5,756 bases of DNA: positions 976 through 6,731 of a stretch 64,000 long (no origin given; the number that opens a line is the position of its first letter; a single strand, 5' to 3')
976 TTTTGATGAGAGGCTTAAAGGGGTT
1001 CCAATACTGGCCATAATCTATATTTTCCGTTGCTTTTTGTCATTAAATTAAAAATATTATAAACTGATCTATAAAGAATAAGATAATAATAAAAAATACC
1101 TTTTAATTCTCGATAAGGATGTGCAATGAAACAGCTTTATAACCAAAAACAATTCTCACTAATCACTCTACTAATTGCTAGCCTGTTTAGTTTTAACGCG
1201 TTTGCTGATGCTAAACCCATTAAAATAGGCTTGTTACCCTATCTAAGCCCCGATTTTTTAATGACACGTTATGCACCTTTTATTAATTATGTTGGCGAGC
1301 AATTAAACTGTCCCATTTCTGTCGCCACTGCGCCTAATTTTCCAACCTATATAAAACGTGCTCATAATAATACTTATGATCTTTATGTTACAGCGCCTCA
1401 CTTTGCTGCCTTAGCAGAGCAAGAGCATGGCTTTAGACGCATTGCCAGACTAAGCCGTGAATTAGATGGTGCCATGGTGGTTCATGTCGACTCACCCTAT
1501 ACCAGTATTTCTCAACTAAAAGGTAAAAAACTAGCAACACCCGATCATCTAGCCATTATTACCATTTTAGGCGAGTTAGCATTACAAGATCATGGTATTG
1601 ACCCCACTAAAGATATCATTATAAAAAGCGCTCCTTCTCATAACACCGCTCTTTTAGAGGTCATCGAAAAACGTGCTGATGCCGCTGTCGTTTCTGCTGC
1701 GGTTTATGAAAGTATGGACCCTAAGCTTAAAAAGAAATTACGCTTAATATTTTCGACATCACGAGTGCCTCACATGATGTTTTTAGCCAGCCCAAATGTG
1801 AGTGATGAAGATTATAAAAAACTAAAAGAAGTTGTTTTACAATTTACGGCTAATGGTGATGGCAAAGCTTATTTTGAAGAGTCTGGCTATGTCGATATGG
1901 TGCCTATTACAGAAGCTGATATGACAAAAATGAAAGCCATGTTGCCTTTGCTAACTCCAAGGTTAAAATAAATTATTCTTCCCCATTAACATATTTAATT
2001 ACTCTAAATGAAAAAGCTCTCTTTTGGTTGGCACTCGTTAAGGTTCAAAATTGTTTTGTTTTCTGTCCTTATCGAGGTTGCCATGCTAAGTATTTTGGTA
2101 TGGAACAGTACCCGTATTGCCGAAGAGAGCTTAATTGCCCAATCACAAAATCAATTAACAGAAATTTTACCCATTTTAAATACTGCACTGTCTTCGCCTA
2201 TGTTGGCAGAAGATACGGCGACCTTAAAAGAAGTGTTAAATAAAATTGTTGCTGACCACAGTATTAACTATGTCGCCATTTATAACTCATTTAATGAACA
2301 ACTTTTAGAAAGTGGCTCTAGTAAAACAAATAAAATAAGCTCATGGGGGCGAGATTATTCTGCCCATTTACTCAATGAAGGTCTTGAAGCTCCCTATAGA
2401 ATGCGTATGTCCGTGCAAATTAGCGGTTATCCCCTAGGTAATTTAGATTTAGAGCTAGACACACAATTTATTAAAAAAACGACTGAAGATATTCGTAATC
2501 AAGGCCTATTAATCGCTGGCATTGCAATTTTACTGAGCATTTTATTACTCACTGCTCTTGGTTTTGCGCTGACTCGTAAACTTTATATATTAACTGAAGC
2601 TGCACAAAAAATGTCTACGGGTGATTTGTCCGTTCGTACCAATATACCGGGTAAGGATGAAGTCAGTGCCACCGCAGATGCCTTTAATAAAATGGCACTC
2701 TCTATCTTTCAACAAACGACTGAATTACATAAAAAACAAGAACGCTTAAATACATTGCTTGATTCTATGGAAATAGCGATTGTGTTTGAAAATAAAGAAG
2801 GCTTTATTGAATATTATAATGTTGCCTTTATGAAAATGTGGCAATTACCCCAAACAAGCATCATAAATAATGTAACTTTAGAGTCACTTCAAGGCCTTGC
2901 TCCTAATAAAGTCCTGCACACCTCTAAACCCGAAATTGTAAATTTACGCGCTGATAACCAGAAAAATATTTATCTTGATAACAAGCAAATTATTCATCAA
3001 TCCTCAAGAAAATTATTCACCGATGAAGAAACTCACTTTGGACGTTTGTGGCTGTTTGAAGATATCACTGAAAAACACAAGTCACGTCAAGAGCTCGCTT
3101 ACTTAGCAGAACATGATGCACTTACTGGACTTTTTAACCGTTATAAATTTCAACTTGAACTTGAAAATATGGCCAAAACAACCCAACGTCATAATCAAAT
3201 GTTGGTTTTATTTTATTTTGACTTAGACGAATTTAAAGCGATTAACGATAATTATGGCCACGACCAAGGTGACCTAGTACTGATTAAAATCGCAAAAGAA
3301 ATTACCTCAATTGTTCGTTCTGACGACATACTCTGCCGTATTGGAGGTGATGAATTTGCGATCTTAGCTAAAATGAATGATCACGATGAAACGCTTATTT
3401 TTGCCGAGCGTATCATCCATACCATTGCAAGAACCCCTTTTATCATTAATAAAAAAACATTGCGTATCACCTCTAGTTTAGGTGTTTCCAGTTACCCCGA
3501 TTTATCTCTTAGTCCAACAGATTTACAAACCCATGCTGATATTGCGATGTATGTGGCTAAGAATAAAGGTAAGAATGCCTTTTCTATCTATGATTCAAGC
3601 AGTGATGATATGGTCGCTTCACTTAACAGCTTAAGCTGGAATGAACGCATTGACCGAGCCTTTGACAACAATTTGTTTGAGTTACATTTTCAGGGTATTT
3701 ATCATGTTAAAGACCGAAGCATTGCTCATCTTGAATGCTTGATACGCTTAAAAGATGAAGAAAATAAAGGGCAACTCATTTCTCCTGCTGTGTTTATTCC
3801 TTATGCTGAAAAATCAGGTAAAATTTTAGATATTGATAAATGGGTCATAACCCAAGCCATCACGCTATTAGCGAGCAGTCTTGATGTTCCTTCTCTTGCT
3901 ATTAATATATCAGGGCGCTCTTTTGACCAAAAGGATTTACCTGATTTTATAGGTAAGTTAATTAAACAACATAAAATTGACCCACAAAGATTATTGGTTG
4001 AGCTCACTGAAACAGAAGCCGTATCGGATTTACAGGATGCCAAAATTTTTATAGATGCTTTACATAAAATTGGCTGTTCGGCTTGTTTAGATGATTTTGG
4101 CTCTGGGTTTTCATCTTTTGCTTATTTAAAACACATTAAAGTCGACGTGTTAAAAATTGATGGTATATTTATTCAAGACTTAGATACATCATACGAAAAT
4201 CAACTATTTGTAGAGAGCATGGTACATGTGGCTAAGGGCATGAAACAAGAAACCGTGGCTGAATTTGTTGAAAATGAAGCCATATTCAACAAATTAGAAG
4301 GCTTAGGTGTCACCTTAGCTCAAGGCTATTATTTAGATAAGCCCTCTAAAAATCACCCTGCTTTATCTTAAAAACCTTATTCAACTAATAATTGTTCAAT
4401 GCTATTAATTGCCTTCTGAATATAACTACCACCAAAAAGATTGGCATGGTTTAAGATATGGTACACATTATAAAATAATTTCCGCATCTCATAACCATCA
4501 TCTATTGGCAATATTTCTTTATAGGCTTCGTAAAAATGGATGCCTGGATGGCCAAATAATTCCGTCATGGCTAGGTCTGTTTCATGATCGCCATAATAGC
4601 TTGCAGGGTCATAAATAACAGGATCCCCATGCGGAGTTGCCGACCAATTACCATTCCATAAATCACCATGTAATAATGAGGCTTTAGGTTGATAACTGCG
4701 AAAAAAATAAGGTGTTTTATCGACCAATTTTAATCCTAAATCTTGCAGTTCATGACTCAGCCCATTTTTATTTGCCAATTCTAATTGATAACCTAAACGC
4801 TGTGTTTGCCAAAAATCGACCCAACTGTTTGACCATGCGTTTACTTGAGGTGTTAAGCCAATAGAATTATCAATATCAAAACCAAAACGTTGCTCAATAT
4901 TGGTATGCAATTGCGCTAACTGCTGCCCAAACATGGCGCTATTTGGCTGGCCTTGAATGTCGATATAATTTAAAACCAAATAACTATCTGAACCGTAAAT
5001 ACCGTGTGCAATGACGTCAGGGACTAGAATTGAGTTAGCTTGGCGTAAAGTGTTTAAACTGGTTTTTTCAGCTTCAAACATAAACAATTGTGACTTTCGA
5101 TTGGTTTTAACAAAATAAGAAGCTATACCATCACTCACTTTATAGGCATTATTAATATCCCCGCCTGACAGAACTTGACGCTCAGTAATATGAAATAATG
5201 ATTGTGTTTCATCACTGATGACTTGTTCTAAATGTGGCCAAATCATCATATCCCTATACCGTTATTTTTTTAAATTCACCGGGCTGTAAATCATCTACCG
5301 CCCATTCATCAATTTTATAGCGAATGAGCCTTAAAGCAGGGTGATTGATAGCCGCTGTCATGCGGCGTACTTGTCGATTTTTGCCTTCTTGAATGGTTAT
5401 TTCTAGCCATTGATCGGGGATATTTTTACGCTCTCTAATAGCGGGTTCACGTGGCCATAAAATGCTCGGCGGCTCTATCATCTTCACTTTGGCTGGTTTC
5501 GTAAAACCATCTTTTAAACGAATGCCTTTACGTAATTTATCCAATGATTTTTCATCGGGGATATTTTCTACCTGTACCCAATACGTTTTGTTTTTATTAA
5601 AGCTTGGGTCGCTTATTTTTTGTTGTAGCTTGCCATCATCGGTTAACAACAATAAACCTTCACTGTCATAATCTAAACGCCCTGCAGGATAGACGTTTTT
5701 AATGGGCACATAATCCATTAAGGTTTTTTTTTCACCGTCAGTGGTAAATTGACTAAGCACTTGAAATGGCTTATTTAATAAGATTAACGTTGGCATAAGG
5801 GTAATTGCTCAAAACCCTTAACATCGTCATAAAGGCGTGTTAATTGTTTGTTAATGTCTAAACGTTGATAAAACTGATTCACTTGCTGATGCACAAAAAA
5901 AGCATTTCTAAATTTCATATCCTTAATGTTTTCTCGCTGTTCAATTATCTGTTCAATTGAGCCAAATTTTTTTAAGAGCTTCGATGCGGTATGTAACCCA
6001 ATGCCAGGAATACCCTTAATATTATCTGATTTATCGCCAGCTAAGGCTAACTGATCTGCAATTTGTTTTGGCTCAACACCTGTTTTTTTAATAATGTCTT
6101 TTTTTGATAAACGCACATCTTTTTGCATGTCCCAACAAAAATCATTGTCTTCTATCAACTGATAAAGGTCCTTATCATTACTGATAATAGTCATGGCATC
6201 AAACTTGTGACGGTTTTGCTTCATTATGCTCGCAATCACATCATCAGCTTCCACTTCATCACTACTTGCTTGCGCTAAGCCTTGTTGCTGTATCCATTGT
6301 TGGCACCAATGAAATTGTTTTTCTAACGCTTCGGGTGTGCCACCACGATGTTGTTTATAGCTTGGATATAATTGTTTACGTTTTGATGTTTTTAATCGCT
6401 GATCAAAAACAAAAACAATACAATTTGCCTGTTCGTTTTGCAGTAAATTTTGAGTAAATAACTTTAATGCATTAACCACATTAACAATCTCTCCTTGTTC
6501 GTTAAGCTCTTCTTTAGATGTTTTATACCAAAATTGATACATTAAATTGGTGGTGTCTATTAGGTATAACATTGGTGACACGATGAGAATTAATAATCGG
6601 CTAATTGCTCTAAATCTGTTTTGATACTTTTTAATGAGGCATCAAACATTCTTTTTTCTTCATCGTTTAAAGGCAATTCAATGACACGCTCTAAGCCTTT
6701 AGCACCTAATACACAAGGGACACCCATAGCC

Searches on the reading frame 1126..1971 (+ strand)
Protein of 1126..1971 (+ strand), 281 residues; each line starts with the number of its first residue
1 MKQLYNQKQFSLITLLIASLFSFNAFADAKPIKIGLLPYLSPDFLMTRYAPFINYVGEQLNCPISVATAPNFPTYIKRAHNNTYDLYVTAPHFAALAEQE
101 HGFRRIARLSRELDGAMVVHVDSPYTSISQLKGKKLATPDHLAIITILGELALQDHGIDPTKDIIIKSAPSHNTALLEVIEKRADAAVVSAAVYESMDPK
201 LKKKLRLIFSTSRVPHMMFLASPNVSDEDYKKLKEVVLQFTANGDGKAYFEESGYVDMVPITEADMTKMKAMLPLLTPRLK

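Call 37: search_protein_families(library=pfam, proteins=[window:1126-1971:+], max_evalue=0.00001)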
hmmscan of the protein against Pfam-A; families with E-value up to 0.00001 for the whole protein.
window:1126-1971:+ (281 aa): 1 family
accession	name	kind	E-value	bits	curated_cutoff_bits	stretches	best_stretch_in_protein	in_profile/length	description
PF12974.12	Phosphonate-bd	-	1.1e-45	156.3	27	1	34-265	1-241/242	ABC transporter, phosphonate, periplasmic substrate-binding protein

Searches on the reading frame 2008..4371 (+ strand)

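Call 37: search_protein_families(library=pfam, proteins=[window:2008-4371:+], max_evalue=0.00001)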
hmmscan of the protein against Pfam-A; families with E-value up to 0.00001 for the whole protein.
window:2008-4371:+ (787 aa): 3 families
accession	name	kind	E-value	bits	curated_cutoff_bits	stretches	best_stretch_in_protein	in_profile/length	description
PF00563.25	EAL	-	2.3e-65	220.7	31.3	1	546-779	2-236/236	EAL domain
PF00990.26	GGDEF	-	1.3e-43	149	23.8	1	367-523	1-160/161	Diguanylate cyclase, GGDEF domain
PF00672.30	HAMP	-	2.2e-08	34.7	25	1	195-232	13-50/53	HAMP domain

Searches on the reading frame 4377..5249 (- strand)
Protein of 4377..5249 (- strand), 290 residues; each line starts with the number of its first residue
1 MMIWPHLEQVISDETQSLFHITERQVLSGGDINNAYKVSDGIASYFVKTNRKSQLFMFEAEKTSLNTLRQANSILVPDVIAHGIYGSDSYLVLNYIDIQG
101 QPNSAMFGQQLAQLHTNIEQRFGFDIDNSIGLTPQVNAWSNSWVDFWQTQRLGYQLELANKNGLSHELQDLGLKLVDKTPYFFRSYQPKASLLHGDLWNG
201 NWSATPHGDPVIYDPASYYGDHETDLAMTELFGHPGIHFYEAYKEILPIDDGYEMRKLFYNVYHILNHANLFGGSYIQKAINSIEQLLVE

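Call 37: search_protein_families(library=pfam, proteins=[window:4377-5249:-], max_evalue=0.00001)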
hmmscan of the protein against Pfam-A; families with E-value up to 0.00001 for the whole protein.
window:4377-5249:- (290 aa): 2 families
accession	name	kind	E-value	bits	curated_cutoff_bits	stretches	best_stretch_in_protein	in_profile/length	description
PF03881.20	Fructosamin_kin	-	1.1e-102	343.6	22.4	1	4-288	2-286/288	Fructosamine kinase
PF01636.29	APH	-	4.5e-06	27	23.2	1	25-230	3-210/239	Phosphotransferase enzyme family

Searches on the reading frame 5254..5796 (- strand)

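Call 37: search_protein_families(library=pfam, proteins=[window:5254-5796:-], max_evalue=0.00001)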
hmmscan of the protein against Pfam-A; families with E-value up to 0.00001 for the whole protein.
window:5254-5796:- (180 aa): 1 family
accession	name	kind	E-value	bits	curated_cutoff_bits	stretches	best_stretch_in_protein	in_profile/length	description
PF00849.27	PseudoU_synth_2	-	1.1e-18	68.4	26.8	1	4-149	2-152/152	RNA pseudouridylate synthase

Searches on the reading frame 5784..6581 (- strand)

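Call 37: search_protein_families(library=pfam, proteins=[window:5784-6581:-], max_evalue=0.00001)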
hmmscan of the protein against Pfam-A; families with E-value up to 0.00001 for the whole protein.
window:5784-6581:- (265 aa): 2 families
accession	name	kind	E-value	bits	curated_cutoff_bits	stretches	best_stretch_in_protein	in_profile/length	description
PF02739.22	5_3_exonuc_N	-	3.2e-36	125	34.3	1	5-168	2-164/164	5'-3' exonuclease, N-terminal resolvase-like domain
PF01367.25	5_3_exonuc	-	1.2e-21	77.5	40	1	169-255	1-81/97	5'-3' exonuclease, C-terminal SAM fold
